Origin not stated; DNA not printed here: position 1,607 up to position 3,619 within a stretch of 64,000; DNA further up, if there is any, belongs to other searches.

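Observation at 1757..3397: Primase-polymerase (AEP)-SF2 helicase fusion of a computationally predicted conflict system, inactivated at helicase motif II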

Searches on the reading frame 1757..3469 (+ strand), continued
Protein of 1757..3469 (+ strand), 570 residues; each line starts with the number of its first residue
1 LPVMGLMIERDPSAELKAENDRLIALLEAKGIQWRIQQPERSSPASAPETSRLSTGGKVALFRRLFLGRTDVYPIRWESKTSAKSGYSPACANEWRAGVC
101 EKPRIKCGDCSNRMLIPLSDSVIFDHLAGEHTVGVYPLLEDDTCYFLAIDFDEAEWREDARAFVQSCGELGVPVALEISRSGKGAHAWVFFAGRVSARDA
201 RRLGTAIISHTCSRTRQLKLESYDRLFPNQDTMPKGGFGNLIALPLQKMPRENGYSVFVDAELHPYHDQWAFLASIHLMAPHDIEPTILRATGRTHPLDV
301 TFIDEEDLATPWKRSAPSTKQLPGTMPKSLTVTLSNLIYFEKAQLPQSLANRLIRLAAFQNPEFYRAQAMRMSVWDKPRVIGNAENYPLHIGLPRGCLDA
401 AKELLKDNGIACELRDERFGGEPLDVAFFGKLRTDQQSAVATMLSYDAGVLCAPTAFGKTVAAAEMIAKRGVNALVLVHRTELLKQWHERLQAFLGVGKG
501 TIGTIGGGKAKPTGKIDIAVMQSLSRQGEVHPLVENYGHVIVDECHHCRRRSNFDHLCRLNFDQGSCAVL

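Call 61: find_encoding_contigs(protein=P0279, flank=8000, max_places=2)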
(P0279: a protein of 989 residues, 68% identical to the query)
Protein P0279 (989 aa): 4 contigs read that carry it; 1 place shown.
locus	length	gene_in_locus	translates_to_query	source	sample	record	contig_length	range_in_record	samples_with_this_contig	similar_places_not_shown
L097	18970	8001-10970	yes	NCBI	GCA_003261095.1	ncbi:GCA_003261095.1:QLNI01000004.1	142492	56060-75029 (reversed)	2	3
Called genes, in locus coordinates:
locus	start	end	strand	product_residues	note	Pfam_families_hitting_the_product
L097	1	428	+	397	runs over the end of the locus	-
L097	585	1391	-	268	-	PF01026:TatD_DNase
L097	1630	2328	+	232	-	PF13304:AAA_21 (faint), PF02463:SMC_N (weak), PF00005:ABC_tran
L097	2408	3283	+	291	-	PF18075:FtsX_ECD, PF02687:FtsX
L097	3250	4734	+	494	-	PF08239:SH3_3, PF01551:Peptidase_M23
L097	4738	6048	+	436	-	PF22694:CtpB_N-like (weak), PF00595:PDZ (weak), PF13180:PDZ_2, PF17820:PDZ_6, PF03572:Peptidase_S41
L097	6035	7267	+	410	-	PF04748:Polysacc_deac_2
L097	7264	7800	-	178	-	PF03692:CxxCxxCC (weak)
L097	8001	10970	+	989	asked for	PF02183:HALZ (faint), PF22548:AEP-TOTE, PF00270:DEAD, PF04851:ResIII, PF13091:PLDc_2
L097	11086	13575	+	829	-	PF00999:Na_H_Exchanger, PF02254:TrkA_N (weak), PF02080:TrkA_C, PF00359:PTS_EIIA_2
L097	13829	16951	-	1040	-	PF04313:HSDR_N, PF00270:DEAD (faint), PF04851:ResIII, PF18766:SWI2_SNF2, PF22679:T1R_D3-like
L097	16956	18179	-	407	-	PF04326:SLFN_AlbA_2, PF13749:HATPase_c_4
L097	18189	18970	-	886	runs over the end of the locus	PF02463:SMC_N, PF13175:AAA_15, PF13476:AAA_23, PF13304:AAA_21 (faint)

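Call 79: search_dna_similar(query=P0001, collection=plasmids, mode=protein, max_rows=60, max_evalue=1e-20, rows=spread)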
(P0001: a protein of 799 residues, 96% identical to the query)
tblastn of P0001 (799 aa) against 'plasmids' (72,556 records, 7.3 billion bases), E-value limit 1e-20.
Records with a match: 128; places in all: 137; records where one place covers at least 80% of the query: 98.
Best place of each record, by identity: 80-90% 1; 60-80% 29; <60% 98.
By first word of the organism name: Escherichia 15; Acinetobacter 12; Sinorhizobium 10; Rhizobium 6; Dinoroseobacter 6; Bacillus 6; Bradyrhizobium 5; Lacticaseibacillus 4; Klebsiella 4; Pantoea 3; and 37 more.
By predicted mobility (MOB-suite, as given by PLSDB): conjugative 53; non-mobilizable 45; mobilizable 30.
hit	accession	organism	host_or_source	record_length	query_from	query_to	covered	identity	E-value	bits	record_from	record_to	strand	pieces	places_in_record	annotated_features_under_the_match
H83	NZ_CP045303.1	Azotobacter salinestris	cell culture,soil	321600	2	792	99%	79.8%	0e+0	1258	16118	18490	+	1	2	DEAD/DEAH box helicase family protein | hypothetical protein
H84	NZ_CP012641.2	Massilia sp. WG5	cell culture,soil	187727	4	781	97%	79.8%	0e+0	1261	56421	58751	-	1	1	DEAD/DEAH box helicase family protein | hypothetical protein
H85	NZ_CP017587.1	Pantoea stewartii subsp. stewartii DC283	Zea mays,Strain was received from ...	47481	1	788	99%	71.9%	0e+0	1134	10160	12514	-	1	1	DEAD/DEAH box helicase family protein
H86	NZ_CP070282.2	Escherichia albertii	Yunnan,Bat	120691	6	787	98%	72.1%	0e+0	1130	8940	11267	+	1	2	DEAD/DEAH box helicase family protein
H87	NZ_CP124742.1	Escherichia coli O157:H7 str. EDL933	Homo sapiens,feces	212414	6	789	98%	68.4%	0e+0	1086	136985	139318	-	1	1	DEAD/DEAH box helicase family protein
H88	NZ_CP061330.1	Escherichia coli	Rattus norvegicus,Single bacteria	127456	6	789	98%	67.3%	0e+0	1073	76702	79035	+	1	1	DEAD/DEAH box helicase family protein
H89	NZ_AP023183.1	Paraburkholderia sp. PGU19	Physopelta gutta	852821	13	791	97%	64.0%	0e+0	1006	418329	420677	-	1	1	DEAD/DEAH box helicase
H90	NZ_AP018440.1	Undibacterium sp. KW1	-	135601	11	783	97%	56.0%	0e+0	868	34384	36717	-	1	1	DEAD/DEAH box helicase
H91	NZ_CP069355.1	Microvirga sp. VF16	Vachellia farnesiana,Cell culture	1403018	50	788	92%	50.5%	0e+0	696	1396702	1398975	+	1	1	none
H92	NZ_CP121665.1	Rhizobium sp. CB3090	Gliricidia sp.,cell culture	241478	54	781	91%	49.5%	0e+0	698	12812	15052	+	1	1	DEAD/DEAH box helicase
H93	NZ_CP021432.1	Yoonia vestfoldensis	Skeletonema marinoi strain RO5AC,Cell ...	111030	54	783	91%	49.2%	0e+0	685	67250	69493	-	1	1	DEAD/DEAH box helicase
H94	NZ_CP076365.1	Gemmobacter fulvus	cell culture,Anabaena culture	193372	51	783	92%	48.8%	0e+0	695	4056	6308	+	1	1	DEAD/DEAH box helicase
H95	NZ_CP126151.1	Sagittula sp. MA-2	Cell culture,Coastal seawater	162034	54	783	91%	48.9%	0e+0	681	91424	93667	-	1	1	DEAD/DEAH box helicase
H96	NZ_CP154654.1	Alloyangia pacifica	-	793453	55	783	91%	48.9%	0e+0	673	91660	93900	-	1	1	DEAD/DEAH box helicase family protein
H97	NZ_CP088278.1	Bradyrhizobium barranii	Glycine max cv. AC Glengarry,cell ...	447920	51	783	92%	48.5%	0e+0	687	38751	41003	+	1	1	DEAD/DEAH box helicase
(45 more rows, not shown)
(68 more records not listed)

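Call 82: predict_structure(alignment_id=A1)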
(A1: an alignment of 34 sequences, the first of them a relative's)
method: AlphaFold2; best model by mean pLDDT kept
length: 799 residues; sequences in the alignment: 34
mean_pLDDT: 69.0   pTM: 0.40
mean pLDDT of the five models: 69.0, 68.3, 67.2, 66.5, 59.6
residues with pLDDT >= 90: 60; 70-90: 386; 50-70: 197; < 50: 156
segments of 3 or more residues with pLDDT < 50: 1-7, 32-45, 98-103, 218-221, 225-237, 292-312, 360-380, 521-525, 544-548, 568-599, 712-718, 787-799
pLDDT, mean of each block of 10 residues (from residue 1): 50 82 73 36 49 85 68 57 61 49 52 75 77 60 81 85 91 86 90 80 77 54 47 45 77 87 88 91 83 43 44 58 85 82 76 58 40 40 69 78 88 88 83 73 66 69 90 74 82 78 62 56 55 81 47 71 63 38 39 39 64 78 86 89 89 86 91 86 78 81 80 50 80 59 55 78 81 71 54 34
secondary structure, 60 per line:
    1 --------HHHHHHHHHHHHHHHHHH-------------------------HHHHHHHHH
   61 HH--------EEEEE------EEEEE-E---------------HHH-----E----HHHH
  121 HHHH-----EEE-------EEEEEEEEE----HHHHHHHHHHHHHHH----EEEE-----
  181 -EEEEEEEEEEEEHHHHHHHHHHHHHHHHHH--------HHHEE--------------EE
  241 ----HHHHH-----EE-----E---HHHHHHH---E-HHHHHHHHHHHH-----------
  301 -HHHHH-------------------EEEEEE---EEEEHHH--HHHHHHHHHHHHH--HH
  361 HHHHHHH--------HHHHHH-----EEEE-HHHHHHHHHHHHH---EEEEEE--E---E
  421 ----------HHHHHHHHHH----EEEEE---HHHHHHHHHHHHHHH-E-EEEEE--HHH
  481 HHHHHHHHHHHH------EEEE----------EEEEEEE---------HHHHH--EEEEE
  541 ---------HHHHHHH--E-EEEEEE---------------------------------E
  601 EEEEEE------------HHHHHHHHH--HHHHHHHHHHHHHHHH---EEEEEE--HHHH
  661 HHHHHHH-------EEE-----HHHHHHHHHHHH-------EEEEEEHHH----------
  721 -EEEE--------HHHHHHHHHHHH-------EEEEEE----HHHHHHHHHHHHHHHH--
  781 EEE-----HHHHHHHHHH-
elements in order (helices of 4 or more, strands of 3 or more residues): H9-26 H52-62 E71-75 E82-86 H117-124 E130-132 E140-148 H153-167 E172-175 E182-193 H194-211 H245-249 H266-272 H278-289 H302-306 E326-331 E335-338 H344-356 H359-367 H376-381 E387-390 H392-404 E408-413 H431-440 E445-449 H453-467 E471-475 H478-492 E499-502 E513-519 H529-533 E536-540 H550-556 E561-566 E600-606 H619-627 H630-645 E649-654 H657-667 E675-677 H683-694 E702-707 E722-725 H734-745 E753-758 H763-778 E781-783 H789-798

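Call 84: search_solved_structures(query=A1, max_evalue=0.01)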
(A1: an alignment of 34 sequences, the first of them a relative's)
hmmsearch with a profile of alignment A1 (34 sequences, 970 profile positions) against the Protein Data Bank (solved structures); distinct sequences matched with E-value up to 0.01: 29.
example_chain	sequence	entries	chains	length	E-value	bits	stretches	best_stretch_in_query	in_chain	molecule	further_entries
6p4f_A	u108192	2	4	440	3.4e-23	84.7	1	445-638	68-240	DNA-dependent ATPase XPBII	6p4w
5tnu_A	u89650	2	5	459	4e-23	84.5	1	445-638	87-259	DNA-dependent ATPase XPBII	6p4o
7nqd_A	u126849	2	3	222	5.6e-20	74.1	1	135-313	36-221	TPR_REGION domain-containing protein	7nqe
7nqf_A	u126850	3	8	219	1.8e-19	72.4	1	135-308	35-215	TPR_REGION domain-containing protein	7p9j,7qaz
7clg_A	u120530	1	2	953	1.7e-15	59.2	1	460-798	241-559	Putative helicase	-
6p66_A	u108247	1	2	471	8.3e-15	57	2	566-651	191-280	DNA repair protein RAD25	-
2fwr_A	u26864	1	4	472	8.4e-15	56.9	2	566-651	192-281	DNA repair protein RAD25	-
2fz4_A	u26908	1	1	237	4.2e-14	54.6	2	566-611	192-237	DNA repair protein RAD25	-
6jde_B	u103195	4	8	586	8.1e-13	50.4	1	446-797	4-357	Putative DNA repair helicase RadD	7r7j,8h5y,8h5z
5fmf_1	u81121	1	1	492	4.8e-10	41.2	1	430-630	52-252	DNA REPAIR HELICASE RAD25, SSL2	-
5of4_A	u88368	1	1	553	7.8e-10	40.5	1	430-849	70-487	TFIIH basal transcription factor complex helicase XPB subunit,XPB,TFIIH basal transcriptio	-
6nmi_A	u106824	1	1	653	1.4e-09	39.7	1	430-847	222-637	General transcription and DNA repair factor IIH helicase subunit XPB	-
5sva_Z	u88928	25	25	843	1.5e-09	39.6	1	430-629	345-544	DNA repair helicase RAD25 | General transcription and DNA repair factor IIH helicase subunit XPB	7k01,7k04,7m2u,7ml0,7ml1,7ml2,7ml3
8bvw_0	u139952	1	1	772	2e-09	39.1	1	430-848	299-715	General transcription and DNA repair factor IIH helicase subunit XPB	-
29vf_0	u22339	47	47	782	2.1e-09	39.1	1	430-847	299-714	General transcription and DNA repair factor IIH helicase subunit XPB | TFIIH basal transcription factor complex helicase XPB subunit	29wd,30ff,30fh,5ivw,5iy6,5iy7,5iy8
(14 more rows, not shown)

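Call 85: fold_search(model_id=the predicted structure, library=pdb)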
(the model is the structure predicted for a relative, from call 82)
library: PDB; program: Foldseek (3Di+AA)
matches with E <= 10: 1630; with E <= 0.001: 640
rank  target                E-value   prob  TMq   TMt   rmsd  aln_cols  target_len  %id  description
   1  6nmi_A                1.5e-15  1.00  0.38  0.45  19.5       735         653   13  Cryo-EM structure of the human TFIIH core complex (released 2019-03-13)
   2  5tnu_A                2.3e-15  1.00  0.21  0.36  19.6       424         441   21  S. tokodaii XPB II crystal structure at 3.0 Angstrom resolution (released 2017-11-01)
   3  8byq_0                2.3e-15  1.00  0.36  0.42  19.0       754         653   13  RNA polymerase II pre-initiation complex with the proximal +1 nucleosome (PIC-Nuc10W) (released 2023-05-03)
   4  2oca                  2.8e-15  1.00  0.23  0.35  18.0       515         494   16  The crystal structure of T4 UvsW (released 2007-10-16)
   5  8ebs_A                4.4e-15  1.00  0.39  0.49  19.9       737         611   13  Initial DNA-lesion (Cy5) binding by XPC and TFIIH (released 2023-04-19)
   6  7o4i_7                6.2e-15  1.00  0.39  0.48   8.5       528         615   13  Yeast RNA polymerase II transcription pre-initiation complex with initial transcription bubble (released 2021-06-16)
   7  6p4w_A                9.2e-15  1.00  0.32  0.51   7.8       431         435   20  XPB helicase in a complex with truncated Bax1 from Sulfurisphaera tokodaii at 2.96 Angstrom resolution (released 2020-06-03)
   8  7lbm_W                9.7e-15  1.00  0.36  0.48  14.4       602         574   14  Structure of the human Mediator-bound transcription pre-initiation complex (released 2021-03-24)
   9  6p4o_C                1.2e-14  1.00  0.29  0.46   8.8       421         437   21  Complex of XPB helicase with Bax1 endonuclease from Sulfurisphaera tokodaii at 3.15 Angstroms resolution (released 2020-06-03)
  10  7o4k_7                3.3e-14  1.00  0.38  0.48   8.1       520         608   14  Yeast TFIIH in the contracted state within the pre-initiation complex (released 2021-06-16)
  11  6p66_A                3.5e-14  1.00  0.19  0.32  21.3       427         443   19  The crystal structure of the XPB complex with Bax1 from Archaeoglobus fulgidus at 3.0 Angstrom resolution (released 2020-06-17)
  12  5fmf_1                5.8e-14  1.00  0.35  0.55   8.1       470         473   14  the P-lobe of RNA polymerase II pre-initiation complex (released 2015-11-25)
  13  5sva_Z                6.9e-14  1.00  0.35  0.55   8.2       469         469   14  Mediator-RNA Polymerase II Pre-Initiation Complex (released 2016-09-28)
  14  7o4l_7                6.9e-14  1.00  0.37  0.47  14.1       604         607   13  Yeast TFIIH in the expanded state within the pre-initiation complex (released 2021-06-16)
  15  6p4o_E                1.2e-13  1.00  0.28  0.43   9.1       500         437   17  Complex of XPB helicase with Bax1 endonuclease from Sulfurisphaera tokodaii at 3.15 Angstroms resolution (released 2020-06-03)
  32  7p9j_B                6.3e-12  1.00  0.22  0.74   4.2       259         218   24  Prim-Pol Domain of CRISPR-associated Prim-Pol (CAPP) from Marinitoga sp. 1137 - Primer Initiation Complex (released 2022-05-04)
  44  7nqd_B                6.2e-11  1.00  0.22  0.75   3.9       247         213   24  Prim-Pol Domain of CRISPR-associated Prim-Pol (CAPP) from Marinitoga sp. 1137 (released 2022-05-04)
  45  7p9j_C                6.2e-11  1.00  0.22  0.74   4.3       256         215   24  Prim-Pol Domain of CRISPR-associated Prim-Pol (CAPP) from Marinitoga sp. 1137 - Primer Initiation Complex (released 2022-05-04)
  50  7nqd_A                9.2e-11  1.00  0.22  0.79   3.7       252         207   24  Prim-Pol Domain of CRISPR-associated Prim-Pol (CAPP) from Marinitoga sp. 1137 (released 2022-05-04)
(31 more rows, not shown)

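Call 92: search_protein_families(library=pfam, alignment_id=A2, max_evalue=0.0001)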
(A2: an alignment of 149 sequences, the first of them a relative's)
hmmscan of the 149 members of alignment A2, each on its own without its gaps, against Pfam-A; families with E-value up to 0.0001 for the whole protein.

A. member 1, L001:7068-7889:+ (273 aa): 4 families
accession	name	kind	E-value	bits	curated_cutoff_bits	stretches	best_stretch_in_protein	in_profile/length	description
PF00005.33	ABC_tran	-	3e-27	96.3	25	1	31-186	1-137/137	ABC transporter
PF02463.25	SMC_N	-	3.3e-09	36.9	40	1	40-220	23-203/220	RecF/RecN/SMC N terminal domain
PF13304.12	AAA_21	-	2.1e-06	28.5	27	0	43-62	1-20/304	AAA domain, putative AbiEii toxin, Type IV TA system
PF00350.29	Dynamin_N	-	8.3e-05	23.1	27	0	44-72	1-29/168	Dynamin family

B. families by the number of members that match (of 149 scanned): 164 families (the first 25 are shown)
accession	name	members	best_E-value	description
PF13304.12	AAA_21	4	2.7e-35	AAA domain, putative AbiEii toxin, Type IV TA system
PF05016.21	ParE_toxin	3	1.5e-17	ParE toxin of type II toxin-antitoxin system, parDE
PF02463.25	SMC_N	3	3.3e-09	RecF/RecN/SMC N terminal domain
PF07992.20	Pyr_redox_2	2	3.4e-56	Pyridine nucleotide-disulphide oxidoreductase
PF00589.27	Phage_integrase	2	2.1e-22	Phage integrase family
PF13749.12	HATPase_c_4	2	5.3e-18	Putative ATP-dependent DNA helicase recG C-terminal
PF04326.19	SLFN_AlbA_2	2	6.1e-10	Schlafen, AlbA_2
PF07883.17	Cupin_2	2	2.4e-09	Cupin domain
PF07592.17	DDE_Tnp_ISAZ013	1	7.6e-143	Rhodopirellula transposase DDE domain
PF00437.27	T2SSE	1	3.8e-129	Type II/IV secretion system protein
PF00202.27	Aminotran_3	1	4.5e-127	Aminotransferase class-III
PF06245.16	DUF1015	1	6.3e-106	Protein of unknown function (DUF1015)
PF00654.25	Voltage_CLC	1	1.2e-88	Voltage gated chloride channel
PF01979.26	Amidohydro_1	1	3.4e-75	Amidohydrolase family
PF03190.21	Thioredox_DsbH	1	4.4e-75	Protein of unknown function, DUF255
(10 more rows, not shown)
